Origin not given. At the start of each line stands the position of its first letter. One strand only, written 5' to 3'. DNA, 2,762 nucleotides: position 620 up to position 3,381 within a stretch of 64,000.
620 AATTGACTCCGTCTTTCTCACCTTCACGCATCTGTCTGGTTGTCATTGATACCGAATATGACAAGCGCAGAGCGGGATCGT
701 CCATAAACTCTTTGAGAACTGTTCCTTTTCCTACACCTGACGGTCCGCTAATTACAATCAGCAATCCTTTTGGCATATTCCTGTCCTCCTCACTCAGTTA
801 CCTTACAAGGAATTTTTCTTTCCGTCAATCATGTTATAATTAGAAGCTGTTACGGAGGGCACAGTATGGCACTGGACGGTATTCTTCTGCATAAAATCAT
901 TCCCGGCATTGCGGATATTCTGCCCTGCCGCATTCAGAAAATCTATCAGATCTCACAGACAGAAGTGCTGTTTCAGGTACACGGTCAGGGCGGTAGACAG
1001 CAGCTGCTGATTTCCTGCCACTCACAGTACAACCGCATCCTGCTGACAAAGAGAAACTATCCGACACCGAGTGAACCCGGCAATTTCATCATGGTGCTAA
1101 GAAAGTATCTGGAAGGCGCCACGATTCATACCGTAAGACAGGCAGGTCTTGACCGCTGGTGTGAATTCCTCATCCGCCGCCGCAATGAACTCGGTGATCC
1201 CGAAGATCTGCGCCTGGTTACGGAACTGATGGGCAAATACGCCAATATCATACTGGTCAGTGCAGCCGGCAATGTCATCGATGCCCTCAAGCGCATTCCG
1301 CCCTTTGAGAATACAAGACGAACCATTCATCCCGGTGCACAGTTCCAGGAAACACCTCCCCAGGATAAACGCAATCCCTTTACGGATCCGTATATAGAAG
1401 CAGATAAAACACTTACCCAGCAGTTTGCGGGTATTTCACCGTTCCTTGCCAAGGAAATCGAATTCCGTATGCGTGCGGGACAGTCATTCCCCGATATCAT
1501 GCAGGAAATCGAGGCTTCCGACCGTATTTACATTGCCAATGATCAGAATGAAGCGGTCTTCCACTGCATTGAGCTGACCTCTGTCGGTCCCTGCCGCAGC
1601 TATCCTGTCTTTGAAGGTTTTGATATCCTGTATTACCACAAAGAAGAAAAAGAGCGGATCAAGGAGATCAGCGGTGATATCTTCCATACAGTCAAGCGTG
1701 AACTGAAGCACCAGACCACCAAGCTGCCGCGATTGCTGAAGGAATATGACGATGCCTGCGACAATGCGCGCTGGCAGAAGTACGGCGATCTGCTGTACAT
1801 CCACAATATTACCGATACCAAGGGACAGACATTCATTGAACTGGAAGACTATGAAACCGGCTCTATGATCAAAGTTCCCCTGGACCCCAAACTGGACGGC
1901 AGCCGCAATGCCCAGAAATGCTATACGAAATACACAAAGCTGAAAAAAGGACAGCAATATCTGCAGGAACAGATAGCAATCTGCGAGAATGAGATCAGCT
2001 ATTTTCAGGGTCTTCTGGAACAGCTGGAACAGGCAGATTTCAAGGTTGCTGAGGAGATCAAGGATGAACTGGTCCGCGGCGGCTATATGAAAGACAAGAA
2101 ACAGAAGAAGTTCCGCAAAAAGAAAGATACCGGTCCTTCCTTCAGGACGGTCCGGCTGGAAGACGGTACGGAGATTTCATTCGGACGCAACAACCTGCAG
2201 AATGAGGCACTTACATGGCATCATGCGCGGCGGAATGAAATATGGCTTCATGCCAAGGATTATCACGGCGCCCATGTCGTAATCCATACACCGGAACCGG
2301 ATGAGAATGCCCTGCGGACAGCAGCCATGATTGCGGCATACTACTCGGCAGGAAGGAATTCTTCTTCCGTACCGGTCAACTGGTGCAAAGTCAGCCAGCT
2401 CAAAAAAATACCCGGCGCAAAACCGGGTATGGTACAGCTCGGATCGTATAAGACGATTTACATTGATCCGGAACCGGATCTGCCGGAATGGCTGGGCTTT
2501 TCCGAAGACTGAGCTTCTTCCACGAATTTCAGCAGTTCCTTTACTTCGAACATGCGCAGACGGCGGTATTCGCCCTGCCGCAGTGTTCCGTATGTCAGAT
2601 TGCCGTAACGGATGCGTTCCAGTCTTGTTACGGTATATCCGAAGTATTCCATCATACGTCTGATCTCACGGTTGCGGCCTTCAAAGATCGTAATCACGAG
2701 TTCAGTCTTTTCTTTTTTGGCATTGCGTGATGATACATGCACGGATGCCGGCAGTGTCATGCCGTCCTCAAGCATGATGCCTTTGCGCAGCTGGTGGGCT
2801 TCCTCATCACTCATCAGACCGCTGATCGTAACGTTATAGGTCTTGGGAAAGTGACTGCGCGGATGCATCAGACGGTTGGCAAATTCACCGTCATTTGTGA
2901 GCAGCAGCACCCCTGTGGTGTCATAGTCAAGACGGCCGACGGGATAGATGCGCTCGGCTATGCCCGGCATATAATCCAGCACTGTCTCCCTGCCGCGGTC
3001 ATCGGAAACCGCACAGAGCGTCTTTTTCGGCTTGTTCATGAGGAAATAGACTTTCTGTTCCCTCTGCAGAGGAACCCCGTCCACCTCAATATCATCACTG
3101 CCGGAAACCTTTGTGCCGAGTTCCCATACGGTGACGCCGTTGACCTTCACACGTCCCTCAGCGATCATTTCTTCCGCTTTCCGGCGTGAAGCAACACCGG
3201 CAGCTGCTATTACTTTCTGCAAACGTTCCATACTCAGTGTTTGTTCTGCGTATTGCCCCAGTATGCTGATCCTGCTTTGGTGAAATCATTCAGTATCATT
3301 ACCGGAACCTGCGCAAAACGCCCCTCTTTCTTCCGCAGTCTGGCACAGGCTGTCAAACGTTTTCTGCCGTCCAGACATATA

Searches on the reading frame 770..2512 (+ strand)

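Call 50: search_protein_families(library=pfam, proteins=[window:770-2512:+], max_evalue=0.00001)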
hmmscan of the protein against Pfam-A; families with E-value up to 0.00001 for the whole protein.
window:770-2512:+ (580 aa): 3 families
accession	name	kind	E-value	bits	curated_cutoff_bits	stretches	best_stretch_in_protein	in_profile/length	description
PF05833.16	NFACT_N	-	1.2e-103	347.8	31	1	36-452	1-455/456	NFACT N-terminal and middle domains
PF05670.18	NFACT-R_1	-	4.1e-10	40.6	29.8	1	464-549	8-98/112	NFACT protein RNA binding domain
PF18297.6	NFACT-R_2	-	2.4e-09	37.7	26.9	1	459-543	2-84/104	NFACT protein RNA binding domain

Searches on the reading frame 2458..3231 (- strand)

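Call 50: search_protein_families(library=pfam, proteins=[window:2458-3231:-], max_evalue=0.00001)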
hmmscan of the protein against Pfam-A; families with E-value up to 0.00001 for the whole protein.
window:2458-3231:- (257 aa): 3 families
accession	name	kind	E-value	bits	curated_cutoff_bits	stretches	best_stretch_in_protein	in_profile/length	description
PF00849.27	PseudoU_synth_2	-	2.8e-21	76.8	26.8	1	62-195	2-151/152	RNA pseudouridylate synthase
PF01479.30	S4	-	1.2e-12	47.8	22.8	1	2-48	1-48/48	S4 domain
PF22421.1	SYY_C-terminal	-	3.9e-06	27.1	27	0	6-65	23-83/83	Tyrosine--tRNA ligase SYY-like C-terminal domain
